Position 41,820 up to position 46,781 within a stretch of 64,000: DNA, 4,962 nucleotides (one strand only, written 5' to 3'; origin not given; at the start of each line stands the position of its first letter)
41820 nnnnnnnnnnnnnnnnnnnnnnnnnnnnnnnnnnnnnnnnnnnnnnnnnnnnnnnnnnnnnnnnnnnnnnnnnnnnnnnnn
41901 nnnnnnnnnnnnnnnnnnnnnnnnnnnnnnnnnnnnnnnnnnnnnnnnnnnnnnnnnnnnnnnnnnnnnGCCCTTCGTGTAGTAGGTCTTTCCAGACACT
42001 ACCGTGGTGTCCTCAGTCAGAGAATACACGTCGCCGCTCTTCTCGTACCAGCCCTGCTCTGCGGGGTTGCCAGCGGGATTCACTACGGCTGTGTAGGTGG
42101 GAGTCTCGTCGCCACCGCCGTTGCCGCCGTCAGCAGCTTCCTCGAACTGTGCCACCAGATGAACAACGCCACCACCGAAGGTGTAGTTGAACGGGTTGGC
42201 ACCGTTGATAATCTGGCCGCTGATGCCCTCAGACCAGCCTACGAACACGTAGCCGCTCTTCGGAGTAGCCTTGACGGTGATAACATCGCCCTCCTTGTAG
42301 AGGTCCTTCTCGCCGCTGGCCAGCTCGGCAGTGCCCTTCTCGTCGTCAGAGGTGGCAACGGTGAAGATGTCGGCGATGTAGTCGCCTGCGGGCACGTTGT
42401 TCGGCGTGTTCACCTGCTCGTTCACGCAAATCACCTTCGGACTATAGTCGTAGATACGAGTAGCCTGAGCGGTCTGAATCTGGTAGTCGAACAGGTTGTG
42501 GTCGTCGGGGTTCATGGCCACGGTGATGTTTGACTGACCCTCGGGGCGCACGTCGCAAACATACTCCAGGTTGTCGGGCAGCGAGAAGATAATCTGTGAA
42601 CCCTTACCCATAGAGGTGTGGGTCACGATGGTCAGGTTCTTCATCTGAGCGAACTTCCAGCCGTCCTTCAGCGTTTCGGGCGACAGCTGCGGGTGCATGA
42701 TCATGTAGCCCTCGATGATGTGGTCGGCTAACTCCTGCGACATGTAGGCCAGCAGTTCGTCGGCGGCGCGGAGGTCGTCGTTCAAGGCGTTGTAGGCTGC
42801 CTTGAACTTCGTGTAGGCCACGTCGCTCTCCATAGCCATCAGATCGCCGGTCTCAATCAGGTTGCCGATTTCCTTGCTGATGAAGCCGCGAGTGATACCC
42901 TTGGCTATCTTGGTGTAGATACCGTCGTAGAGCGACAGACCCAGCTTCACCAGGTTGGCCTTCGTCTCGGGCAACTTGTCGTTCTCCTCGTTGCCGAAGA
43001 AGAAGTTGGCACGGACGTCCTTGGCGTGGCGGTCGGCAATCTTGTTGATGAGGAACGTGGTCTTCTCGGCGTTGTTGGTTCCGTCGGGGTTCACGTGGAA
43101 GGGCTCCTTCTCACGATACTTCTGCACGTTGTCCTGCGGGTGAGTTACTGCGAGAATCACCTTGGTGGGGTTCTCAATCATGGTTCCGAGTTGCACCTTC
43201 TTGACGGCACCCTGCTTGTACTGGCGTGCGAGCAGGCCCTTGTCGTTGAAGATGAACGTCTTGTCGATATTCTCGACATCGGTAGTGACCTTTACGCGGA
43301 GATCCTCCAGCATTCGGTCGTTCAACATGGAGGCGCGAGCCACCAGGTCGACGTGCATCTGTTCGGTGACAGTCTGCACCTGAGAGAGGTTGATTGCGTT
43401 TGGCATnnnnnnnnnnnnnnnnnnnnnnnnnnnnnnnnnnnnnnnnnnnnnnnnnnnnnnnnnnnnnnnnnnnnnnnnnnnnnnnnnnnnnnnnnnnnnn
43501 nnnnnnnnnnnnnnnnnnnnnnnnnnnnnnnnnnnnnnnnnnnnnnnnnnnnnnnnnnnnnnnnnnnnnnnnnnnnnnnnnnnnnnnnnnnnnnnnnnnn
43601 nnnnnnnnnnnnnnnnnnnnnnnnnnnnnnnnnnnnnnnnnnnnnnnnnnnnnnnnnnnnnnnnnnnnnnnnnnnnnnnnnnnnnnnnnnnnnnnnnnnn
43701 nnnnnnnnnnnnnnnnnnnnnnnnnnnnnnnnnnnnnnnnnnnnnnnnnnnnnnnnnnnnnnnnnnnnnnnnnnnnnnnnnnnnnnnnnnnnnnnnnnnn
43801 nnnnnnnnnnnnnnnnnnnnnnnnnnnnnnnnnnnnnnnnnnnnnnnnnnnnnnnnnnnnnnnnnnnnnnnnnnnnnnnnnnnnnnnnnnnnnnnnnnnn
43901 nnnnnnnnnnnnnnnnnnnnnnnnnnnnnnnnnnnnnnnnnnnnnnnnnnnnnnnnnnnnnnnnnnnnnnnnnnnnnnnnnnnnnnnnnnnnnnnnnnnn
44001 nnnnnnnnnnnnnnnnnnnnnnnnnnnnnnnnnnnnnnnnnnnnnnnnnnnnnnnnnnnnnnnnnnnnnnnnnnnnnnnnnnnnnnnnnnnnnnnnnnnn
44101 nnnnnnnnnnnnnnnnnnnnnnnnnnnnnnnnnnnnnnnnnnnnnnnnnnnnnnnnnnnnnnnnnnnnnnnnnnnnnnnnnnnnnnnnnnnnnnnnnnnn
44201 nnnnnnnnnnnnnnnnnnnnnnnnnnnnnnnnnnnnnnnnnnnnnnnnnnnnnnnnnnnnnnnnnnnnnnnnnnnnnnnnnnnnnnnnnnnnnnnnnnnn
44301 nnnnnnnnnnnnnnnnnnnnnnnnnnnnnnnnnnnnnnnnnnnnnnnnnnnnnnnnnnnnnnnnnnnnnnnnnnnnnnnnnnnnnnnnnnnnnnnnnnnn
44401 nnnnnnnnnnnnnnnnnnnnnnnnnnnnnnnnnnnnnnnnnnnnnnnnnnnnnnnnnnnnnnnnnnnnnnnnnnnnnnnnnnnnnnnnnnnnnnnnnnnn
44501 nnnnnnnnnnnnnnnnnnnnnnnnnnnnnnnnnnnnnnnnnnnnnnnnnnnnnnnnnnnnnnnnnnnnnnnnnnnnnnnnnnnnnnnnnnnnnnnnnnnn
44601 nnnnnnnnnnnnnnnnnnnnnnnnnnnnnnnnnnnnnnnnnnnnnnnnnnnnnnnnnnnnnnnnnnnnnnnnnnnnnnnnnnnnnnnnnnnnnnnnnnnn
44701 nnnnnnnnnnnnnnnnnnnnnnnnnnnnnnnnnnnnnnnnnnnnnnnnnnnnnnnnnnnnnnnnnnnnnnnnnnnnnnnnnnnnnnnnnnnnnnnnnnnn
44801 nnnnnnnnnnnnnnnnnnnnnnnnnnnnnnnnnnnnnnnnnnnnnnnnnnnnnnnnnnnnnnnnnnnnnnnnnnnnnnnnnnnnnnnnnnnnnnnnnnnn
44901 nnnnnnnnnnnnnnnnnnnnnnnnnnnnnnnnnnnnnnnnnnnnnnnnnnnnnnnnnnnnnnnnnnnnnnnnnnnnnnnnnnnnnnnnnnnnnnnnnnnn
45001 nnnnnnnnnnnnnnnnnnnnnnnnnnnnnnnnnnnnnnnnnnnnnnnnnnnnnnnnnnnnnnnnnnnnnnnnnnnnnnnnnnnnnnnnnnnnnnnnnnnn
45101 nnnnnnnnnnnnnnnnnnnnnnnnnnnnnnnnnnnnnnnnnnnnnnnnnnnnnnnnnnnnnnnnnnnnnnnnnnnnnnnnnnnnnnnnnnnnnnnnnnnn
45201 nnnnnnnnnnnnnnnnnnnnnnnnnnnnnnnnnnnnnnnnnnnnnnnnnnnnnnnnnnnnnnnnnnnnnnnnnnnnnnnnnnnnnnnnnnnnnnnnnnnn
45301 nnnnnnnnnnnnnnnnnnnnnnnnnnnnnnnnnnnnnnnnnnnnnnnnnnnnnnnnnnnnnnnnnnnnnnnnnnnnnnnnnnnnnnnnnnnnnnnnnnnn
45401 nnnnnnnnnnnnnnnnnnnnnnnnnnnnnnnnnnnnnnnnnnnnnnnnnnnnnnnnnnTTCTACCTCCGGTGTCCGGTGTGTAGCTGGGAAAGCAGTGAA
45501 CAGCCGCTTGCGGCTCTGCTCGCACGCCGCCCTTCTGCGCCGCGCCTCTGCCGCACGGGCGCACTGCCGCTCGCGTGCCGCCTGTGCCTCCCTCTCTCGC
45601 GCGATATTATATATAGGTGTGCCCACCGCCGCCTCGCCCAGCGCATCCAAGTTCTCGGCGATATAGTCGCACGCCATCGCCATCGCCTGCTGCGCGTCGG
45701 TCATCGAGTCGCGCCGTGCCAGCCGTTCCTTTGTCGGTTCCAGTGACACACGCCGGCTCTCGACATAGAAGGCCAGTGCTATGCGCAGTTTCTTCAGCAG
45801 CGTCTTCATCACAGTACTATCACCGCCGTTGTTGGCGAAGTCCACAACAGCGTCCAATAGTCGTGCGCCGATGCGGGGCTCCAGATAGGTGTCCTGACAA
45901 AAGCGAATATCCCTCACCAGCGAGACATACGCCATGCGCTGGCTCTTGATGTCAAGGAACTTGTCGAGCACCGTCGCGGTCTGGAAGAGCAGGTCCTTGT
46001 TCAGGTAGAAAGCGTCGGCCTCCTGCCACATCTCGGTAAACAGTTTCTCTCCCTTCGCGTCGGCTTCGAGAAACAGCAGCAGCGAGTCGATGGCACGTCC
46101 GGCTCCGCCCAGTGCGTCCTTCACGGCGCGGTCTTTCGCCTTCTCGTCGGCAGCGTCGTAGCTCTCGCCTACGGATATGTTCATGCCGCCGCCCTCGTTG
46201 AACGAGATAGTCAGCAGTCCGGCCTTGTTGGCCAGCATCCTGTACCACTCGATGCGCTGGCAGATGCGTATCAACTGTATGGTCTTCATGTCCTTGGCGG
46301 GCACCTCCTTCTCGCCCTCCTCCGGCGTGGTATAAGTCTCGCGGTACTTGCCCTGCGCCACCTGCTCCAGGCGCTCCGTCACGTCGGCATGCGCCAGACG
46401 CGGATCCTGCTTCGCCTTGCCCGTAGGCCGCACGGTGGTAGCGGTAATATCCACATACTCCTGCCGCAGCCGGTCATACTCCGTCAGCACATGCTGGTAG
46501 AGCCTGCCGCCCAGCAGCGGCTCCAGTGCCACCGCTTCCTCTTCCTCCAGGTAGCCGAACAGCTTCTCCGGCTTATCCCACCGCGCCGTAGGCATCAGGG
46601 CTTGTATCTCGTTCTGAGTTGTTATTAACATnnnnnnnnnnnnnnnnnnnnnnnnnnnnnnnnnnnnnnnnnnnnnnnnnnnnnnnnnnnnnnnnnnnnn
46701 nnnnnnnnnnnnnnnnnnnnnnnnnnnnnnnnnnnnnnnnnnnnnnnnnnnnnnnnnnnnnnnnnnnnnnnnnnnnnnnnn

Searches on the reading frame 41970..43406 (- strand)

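Call 12: search_protein_families(library=phrogs, proteins=[window:41970-43406:-], max_evalue=0.001)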
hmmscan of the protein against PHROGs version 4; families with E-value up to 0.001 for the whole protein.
window:41970-43406:- (479 aa): 0 families

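Call 13: search_protein_families(library=pfam, proteins=[window:41970-43406:-], max_evalue=0.001)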
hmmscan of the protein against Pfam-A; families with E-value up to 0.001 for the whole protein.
window:41970-43406:- (479 aa): 1 family
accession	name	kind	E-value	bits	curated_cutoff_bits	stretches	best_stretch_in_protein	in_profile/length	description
PF18998.6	Flg_new_2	-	8.5e-11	42.1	23.6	1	349-423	2-71/73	Divergent InlB B-repeat domain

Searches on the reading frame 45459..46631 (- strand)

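Call 12: search_protein_families(library=phrogs, proteins=[window:45459-46631:-], max_evalue=0.001)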
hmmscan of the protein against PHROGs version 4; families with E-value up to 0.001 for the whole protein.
window:45459-46631:- (391 aa): 1 family
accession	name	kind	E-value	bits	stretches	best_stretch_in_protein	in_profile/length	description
phrog_27760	-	unknown function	1.9e-05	25.1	1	179-289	129-231/320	-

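Call 13: search_protein_families(library=pfam, proteins=[window:45459-46631:-], max_evalue=0.001)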
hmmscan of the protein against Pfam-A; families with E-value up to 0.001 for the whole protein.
window:45459-46631:- (391 aa): 0 families
